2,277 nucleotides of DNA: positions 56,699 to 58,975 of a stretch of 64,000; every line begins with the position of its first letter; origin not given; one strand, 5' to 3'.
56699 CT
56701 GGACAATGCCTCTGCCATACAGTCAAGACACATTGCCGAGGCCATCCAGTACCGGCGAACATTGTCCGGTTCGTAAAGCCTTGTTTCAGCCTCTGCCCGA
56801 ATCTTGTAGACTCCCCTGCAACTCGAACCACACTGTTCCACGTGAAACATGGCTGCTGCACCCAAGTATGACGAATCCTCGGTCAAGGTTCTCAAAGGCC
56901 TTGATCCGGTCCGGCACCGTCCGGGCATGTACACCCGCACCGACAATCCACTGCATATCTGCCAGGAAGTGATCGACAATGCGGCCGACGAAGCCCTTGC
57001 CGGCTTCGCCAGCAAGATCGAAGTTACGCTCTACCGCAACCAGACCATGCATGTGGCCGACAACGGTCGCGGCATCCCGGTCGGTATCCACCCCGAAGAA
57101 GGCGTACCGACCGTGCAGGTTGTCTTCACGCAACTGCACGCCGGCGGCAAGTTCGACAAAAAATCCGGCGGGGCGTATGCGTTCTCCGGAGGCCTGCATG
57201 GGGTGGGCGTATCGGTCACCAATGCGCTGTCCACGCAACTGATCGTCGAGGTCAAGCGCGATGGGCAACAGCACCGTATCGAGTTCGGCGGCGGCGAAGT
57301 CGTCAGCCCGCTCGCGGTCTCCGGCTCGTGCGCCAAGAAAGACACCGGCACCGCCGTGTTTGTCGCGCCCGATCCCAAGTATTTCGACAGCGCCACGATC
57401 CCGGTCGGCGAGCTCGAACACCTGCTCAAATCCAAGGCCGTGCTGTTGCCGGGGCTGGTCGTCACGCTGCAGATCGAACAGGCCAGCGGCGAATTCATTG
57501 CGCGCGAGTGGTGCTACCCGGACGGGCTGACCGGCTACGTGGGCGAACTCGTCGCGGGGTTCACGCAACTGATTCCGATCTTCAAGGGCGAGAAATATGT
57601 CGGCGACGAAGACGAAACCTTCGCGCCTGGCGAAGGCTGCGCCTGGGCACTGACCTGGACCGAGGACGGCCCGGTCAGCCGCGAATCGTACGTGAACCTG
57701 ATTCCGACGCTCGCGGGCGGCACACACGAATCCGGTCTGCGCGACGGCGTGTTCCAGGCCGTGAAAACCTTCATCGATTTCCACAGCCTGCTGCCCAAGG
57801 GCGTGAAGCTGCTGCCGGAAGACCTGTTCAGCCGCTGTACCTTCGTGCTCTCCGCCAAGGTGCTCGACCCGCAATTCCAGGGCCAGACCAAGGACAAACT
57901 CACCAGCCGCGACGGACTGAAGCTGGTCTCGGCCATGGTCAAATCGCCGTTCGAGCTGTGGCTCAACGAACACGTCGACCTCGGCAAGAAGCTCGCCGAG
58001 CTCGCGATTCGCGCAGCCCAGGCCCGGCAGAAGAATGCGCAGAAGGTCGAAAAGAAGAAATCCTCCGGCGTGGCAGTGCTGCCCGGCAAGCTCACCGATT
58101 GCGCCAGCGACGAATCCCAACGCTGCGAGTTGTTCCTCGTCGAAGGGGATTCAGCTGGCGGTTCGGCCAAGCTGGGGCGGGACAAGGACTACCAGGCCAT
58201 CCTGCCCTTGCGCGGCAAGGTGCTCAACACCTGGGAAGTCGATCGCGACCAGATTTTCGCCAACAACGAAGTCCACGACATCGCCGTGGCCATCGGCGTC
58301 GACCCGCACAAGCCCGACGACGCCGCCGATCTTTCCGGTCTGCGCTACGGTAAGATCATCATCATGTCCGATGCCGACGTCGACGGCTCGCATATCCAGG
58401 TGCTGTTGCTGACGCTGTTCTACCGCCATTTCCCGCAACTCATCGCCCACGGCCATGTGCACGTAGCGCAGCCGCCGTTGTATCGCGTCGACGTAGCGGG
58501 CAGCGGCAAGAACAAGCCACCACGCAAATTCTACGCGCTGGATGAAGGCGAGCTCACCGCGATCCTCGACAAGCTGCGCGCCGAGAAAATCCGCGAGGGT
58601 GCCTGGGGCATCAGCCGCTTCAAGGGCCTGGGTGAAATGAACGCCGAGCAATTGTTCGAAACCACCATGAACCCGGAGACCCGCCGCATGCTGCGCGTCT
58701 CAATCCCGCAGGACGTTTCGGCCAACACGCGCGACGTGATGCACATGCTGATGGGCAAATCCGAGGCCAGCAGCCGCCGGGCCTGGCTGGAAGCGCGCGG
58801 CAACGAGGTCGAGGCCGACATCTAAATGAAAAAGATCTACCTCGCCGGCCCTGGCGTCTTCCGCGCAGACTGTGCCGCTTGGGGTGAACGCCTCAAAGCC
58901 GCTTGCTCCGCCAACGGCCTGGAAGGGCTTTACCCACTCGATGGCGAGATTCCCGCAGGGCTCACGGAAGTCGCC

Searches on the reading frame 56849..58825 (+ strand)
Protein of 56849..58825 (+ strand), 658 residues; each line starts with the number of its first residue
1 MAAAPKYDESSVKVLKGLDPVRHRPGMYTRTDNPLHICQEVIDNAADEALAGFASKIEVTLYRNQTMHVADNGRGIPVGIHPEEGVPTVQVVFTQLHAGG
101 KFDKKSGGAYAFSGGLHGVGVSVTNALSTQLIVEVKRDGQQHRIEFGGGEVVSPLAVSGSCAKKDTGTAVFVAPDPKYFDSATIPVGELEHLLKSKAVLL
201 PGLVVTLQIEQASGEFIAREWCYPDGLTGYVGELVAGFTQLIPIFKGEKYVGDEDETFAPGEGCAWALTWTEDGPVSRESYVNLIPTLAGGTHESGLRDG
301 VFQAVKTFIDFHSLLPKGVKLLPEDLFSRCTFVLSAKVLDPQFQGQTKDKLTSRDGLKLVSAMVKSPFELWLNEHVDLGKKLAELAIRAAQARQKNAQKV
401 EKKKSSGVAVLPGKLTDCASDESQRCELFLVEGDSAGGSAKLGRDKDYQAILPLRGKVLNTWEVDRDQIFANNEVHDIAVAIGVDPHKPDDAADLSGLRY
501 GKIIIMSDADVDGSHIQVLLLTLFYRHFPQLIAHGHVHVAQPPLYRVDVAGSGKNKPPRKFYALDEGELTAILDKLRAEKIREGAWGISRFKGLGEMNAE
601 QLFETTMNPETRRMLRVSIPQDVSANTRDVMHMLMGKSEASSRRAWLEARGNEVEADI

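Call 39: search_protein_families(library=pfam, proteins=[window:56849-58825:+], max_evalue=0.01)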
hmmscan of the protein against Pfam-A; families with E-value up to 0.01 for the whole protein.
window:56849-58825:+ (658 aa): 4 families
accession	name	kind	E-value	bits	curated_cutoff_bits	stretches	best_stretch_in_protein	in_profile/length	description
PF00204.31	DNA_gyraseB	-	3.5e-37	128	27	1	226-399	1-170/173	DNA gyrase B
PF00986.26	DNA_gyraseB_C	-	1.1e-23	83.6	29.8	1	585-648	3-63/63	DNA gyrase B subunit, carboxyl terminus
PF01751.28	Toprim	-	1.8e-14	54.1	23.1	1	427-541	1-95/96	Toprim domain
PF02518.31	HATPase_c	-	9.5e-11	42.6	26.4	1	35-137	7-93/111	Histidine kinase-, DNA gyrase B-, and HSP90-like ATPase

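Call 41: find_encoding_contigs(protein=window:56849-58825:+, flank=10000, max_places=8)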
Protein window:56849-58825:+ (658 aa): 1 contig read that carries it; 1 place shown.
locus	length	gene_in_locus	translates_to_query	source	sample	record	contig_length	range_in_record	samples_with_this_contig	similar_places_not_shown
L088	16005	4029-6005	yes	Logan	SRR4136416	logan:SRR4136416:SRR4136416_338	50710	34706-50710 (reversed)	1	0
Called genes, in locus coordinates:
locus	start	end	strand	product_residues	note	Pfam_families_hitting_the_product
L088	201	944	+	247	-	PF08357:SEFIR, PF13676:TIR_2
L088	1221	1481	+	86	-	-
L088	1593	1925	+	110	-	-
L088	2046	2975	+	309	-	-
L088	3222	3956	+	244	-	PF01078:Mg_chelatase, PF00493:MCM, PF13335:Mg_chelatase_C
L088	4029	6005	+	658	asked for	PF02518:HATPase_c, PF00204:DNA_gyraseB, PF01751:Toprim, PF00986:DNA_gyraseB_C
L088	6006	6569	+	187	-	PF05014:Nuc_deoxyrib_tr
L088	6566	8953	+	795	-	PF00521:DNA_topoisoIV, PF03989:DNA_gyraseA_C (faint)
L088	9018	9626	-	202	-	PF02581:TMP-TENI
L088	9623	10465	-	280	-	PF08543:Phos_pyr_kin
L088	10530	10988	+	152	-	PF01928:CYTH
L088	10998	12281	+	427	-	PF00202:Aminotran_3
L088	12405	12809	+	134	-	PF07963:N_methyl, PF16732:ComP_DUS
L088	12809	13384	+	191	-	PF07963:N_methyl, PF12019:GspH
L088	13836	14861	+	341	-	PF07963:N_methyl (weak), PF16074:PilW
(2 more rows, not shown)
